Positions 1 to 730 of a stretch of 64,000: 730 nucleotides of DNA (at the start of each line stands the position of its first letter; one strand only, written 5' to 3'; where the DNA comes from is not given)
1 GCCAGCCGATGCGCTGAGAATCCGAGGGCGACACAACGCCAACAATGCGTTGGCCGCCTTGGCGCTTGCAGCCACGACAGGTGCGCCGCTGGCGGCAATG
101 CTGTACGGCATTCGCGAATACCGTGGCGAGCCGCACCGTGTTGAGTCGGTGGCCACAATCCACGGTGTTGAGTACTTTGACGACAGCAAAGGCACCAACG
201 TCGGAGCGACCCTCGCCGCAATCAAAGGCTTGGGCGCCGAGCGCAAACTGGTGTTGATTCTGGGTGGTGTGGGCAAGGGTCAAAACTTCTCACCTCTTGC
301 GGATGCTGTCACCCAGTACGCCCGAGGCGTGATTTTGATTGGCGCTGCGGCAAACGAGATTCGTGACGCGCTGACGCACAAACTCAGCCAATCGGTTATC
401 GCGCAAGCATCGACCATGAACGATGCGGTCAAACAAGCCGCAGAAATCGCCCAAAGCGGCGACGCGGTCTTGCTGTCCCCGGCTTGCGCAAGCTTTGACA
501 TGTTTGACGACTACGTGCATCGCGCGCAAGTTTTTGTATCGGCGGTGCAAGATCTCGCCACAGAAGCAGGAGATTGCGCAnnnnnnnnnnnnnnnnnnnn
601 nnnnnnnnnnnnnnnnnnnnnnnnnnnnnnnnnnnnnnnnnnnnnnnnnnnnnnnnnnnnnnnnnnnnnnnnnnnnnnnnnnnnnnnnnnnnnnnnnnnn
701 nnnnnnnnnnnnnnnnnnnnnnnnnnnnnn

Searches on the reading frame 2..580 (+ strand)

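Call 70: search_protein_families(library=pfam, proteins=[window:2-580:+], max_evalue=0.00001)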
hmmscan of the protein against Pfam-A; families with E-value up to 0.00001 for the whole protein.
window:2-580:+ (193 aa): 1 family
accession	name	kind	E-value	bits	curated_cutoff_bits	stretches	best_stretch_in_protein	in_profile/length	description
PF02875.26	Mur_ligase_C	-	5.2e-15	56.8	28.4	1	45-162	1-127/127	Mur ligase, glutamate ligase domain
